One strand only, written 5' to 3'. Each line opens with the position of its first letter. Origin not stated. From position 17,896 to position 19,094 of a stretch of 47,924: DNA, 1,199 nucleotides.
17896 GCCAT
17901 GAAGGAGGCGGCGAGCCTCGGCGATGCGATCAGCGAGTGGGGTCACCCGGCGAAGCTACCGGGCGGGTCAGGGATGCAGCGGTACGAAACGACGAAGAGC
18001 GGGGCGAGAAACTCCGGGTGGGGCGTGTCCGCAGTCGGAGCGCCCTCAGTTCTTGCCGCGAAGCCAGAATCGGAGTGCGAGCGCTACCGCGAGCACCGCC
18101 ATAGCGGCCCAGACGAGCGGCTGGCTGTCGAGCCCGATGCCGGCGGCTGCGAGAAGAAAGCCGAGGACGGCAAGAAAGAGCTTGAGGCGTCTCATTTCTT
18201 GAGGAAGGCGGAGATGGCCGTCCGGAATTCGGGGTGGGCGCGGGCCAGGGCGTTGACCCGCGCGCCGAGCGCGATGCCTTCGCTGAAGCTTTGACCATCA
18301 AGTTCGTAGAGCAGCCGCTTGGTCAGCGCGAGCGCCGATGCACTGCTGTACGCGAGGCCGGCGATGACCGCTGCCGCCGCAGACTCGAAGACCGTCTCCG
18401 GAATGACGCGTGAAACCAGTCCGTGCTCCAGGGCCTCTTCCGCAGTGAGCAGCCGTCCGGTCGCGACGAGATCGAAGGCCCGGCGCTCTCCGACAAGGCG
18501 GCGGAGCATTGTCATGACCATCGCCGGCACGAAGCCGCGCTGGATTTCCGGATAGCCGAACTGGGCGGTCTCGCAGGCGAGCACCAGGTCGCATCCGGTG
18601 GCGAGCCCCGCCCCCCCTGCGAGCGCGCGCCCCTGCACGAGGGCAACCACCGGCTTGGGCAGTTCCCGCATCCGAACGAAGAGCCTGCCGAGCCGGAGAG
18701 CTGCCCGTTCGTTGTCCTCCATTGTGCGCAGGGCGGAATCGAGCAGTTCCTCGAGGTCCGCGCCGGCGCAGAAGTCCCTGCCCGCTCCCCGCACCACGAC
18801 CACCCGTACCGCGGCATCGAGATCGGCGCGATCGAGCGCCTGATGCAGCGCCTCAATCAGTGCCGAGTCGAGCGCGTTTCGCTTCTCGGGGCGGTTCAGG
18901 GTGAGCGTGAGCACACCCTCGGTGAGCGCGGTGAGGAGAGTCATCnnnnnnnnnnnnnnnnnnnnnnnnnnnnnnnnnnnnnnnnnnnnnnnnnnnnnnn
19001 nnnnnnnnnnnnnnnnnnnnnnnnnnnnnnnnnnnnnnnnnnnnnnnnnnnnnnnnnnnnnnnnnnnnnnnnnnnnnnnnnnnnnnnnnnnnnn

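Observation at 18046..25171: atu-like acyl-CoA cluster (AtuC-like, AtuA-like, DUF4387-like, AtuE-like) interrupted by, and translationally coupled to, a large subtilase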

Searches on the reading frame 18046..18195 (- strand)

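Call 4: search_protein_families(library=pfam, proteins=[window:18046-18195:-])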
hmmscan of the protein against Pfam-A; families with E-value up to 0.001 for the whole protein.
window:18046-18195:- (49 aa): 0 families

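Call 7: search_protein_families(library=ncbifam, proteins=[window:18046-18195:-])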
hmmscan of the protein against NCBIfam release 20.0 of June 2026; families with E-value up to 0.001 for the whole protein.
window:18046-18195:- (49 aa): 1 family
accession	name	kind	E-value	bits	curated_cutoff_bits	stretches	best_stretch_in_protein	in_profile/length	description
NF041681.1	HGxxPAAW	subfamily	1.1e-05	25.3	33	1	8-43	14-49/55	HGxxPAAW family protein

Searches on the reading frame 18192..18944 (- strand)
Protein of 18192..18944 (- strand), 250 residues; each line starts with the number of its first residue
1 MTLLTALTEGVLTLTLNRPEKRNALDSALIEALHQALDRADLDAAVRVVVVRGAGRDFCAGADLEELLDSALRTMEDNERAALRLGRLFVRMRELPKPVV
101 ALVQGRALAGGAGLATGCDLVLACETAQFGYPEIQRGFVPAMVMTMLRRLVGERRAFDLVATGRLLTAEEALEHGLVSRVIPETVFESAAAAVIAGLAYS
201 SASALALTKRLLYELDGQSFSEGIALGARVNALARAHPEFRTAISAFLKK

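Call 4: search_protein_families(library=pfam, proteins=[window:18192-18944:-])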
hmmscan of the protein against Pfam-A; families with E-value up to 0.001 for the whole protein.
window:18192-18944:- (250 aa): 2 families
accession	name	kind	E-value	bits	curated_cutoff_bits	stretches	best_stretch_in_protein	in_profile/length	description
PF00378.25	ECH_1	-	1.8e-50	172.1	27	1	9-249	4-242/251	Enoyl-CoA hydratase/isomerase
PF16113.10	ECH_2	-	6e-34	118.5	27.2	1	13-195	3-186/335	Enoyl-CoA hydratase/isomerase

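Call 7: search_protein_families(library=ncbifam, proteins=[window:18192-18944:-])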
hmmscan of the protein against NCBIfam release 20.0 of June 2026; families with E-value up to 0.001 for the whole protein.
window:18192-18944:- (250 aa): 72 families (the best 25 are shown)
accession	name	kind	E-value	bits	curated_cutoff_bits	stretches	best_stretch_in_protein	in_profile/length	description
NF051848.1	EnCoAHydtEchA19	equivalog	3.3e-51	174.3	400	1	8-248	7-248/258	enoyl-CoA hydratase EchA19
NF006008.0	PRK08139.1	equivalog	7.3e-51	173.2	313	1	3-250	13-258/266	enoyl-CoA hydratase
NF005675.0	PRK07468.1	equivalog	5.4e-49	167.3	350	1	9-250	13-254/262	crotonase/enoyl-CoA hydratase family protein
NF004840.0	PRK06190.1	equivalog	2.3e-45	155.3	253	1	3-232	6-233/260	enoyl-CoA hydratase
NF007239.0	PRK09674.1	equivalog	9.5e-45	153.1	371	1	3-250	6-249/257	2,3-dehydroadipyl-CoA hydratase PaaF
NF006109.0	PRK08260.1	subfamily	3.4e-43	148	320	1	3-220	6-239/296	enoyl-CoA hydratase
NF046063.1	oxepin_alt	equivalog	5.6e-43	147.3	300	1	8-250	7-250/254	oxepin-CoA hydrolase, alternative type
TIGR02280.1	PaaB1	equivalog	1.3e-42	146.1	345.15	1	4-250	2-248/256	2-(1,2-epoxy-1,2-dihydrophenyl)acetyl-CoA isomerase PaaG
NF005879.0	PRK07827.1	equivalog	2.7e-42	144.8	283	1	6-250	12-254/261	enoyl-CoA hydratase family protein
NF004517.0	PRK05862.1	equivalog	2.9e-42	145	396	1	3-250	6-249/257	enoyl-CoA hydratase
NF005803.0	PRK07658.1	equivalog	6.3e-42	143.8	313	1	5-250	6-249/257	enoyl-CoA hydratase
NF004227.0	PRK05674.1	equivalog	8.2e-42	143.7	426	1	8-250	13-256/271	gamma-carboxygeranoyl-CoA hydratase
NF006699.0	PRK09245.1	subfamily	9.1e-42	143.1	354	1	5-250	7-258/266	crotonase/enoyl-CoA hydratase family protein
NF006007.0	PRK08138.1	subfamily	1.1e-40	139.7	355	1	4-250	11-253/261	enoyl-CoA hydratase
NF006128.0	PRK08272.1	subfamily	2.4e-40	138.7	257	2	84-239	120-274/308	crotonase/enoyl-CoA hydratase family protein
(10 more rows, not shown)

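Call 30: search_solved_structures(query=window:18192-18944:-, max_evalue=1e-25)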
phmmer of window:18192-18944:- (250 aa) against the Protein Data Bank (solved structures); distinct sequences matched with E-value up to 1e-25: 65 (the best 60 are shown).
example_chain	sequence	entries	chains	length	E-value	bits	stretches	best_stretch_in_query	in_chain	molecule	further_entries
1uiy_A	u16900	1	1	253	3.5e-47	164.7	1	11-250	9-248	Enoyl-CoA Hydratase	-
5zai_A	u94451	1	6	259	5.7e-37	131.4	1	10-250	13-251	3-hydroxypropionyl-coenzyme A dehydratase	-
9qwv_A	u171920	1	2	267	8.1e-36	127.6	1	10-250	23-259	Enoyl-CoA hydratase, mitochondrial, putative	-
3i47_A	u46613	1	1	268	1.5e-34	123.4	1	4-250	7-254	Enoyl CoA hydratase/isomerase (Crotonase)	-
4fzw_A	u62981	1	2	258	1.2e-33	120.4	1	4-250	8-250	2,3-dehydroadipyl-CoA hydratase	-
6lvp_A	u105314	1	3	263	4.1e-33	118.8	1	9-205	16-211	Enoyl-CoA hydratase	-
3pzk_A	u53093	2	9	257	5.2e-33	118.4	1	3-250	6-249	e enoyl-CoA hydratase echA8 | enoyl-CoA hydratase echA8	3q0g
3q0j_A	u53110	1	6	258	5.2e-33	118.4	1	3-250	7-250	enoyl-CoA hydratase echA8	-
3h81_A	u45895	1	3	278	6.9e-33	118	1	3-250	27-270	enoyl-CoA hydratase echA8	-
4fjw_D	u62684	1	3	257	1.2e-32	117.2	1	3-250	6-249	Probable enoyl-CoA hydratase echA8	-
1ey3_A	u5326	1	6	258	2.1e-32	116.5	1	12-250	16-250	ENOYL-COA HYDRATASE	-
1mj3_A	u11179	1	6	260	2.1e-32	116.4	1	12-250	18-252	ENOYL-COA HYDRATASE, MITOCHONDRIAL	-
1dub_A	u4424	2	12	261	2.1e-32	116.4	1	12-250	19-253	2-ENOYL-COA HYDRATASE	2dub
9rgq_A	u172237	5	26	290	3e-32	115.9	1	12-250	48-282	Enoyl-CoA hydratase, mitochondrial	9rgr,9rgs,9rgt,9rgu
6sla_AAA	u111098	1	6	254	3.3e-32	115.8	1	6-248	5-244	Enoyl-CoA hydratase/carnithine racemase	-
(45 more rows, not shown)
